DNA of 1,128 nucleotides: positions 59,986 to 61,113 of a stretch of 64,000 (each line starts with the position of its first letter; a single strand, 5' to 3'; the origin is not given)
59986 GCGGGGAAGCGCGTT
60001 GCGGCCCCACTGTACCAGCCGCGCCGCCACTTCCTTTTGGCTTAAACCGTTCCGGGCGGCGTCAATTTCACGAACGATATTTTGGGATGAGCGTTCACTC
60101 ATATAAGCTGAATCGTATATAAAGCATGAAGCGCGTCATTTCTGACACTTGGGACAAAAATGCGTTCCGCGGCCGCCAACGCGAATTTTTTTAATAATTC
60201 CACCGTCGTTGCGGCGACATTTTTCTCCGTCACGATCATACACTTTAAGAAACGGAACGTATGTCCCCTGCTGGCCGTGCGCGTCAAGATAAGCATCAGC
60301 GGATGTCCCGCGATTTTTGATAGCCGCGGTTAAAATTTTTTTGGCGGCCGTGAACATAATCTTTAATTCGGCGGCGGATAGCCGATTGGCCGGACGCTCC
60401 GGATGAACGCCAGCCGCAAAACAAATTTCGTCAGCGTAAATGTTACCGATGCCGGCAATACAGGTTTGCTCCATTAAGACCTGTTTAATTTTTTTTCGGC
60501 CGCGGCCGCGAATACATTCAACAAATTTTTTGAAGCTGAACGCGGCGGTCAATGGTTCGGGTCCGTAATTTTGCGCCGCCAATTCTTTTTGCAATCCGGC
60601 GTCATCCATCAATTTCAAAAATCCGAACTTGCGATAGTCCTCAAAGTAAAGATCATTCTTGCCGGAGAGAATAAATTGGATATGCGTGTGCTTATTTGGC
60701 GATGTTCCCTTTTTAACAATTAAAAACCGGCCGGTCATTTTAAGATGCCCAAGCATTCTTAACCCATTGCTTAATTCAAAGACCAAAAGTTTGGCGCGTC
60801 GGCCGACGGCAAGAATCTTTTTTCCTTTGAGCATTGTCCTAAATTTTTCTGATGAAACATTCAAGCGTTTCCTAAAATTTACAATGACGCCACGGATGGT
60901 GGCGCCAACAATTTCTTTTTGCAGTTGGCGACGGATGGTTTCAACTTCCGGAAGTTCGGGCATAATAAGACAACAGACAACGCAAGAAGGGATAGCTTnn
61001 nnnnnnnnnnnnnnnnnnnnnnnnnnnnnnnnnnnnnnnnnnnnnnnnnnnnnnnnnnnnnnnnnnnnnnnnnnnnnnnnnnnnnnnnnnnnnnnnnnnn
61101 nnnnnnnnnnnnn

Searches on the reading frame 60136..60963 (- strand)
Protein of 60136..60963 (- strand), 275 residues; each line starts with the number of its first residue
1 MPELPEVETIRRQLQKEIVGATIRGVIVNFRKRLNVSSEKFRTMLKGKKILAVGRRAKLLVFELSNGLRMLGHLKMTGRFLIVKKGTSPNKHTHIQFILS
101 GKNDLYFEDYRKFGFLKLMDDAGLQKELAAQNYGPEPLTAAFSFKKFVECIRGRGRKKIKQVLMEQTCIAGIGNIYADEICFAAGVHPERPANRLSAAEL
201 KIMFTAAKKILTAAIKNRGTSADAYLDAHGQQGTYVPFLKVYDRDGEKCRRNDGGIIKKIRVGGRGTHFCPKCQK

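Call 75: search_protein_families(library=pfam, proteins=[window:60136-60963:-], max_evalue=0.00001)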
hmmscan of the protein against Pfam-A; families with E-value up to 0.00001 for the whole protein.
window:60136-60963:- (275 aa): 4 families
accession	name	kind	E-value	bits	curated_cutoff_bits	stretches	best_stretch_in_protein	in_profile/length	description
PF01149.29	Fapy_DNA_glyco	-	7.1e-34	117.4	25.5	1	1-115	1-116/117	Formamidopyrimidine-DNA glycosylase N-terminal domain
PF06831.19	H2TH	-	1.3e-25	89.7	34.7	1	134-221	2-88/93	Formamidopyrimidine-DNA glycosylase H2TH domain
PF06827.20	zf-FPG_IleRS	-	4.1e-07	30.1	21.3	1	246-275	1-29/30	Zinc finger found in FPG and IleRS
PF05833.16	NFACT_N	-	8.2e-06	25.3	31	0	143-237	175-266/456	NFACT N-terminal and middle domains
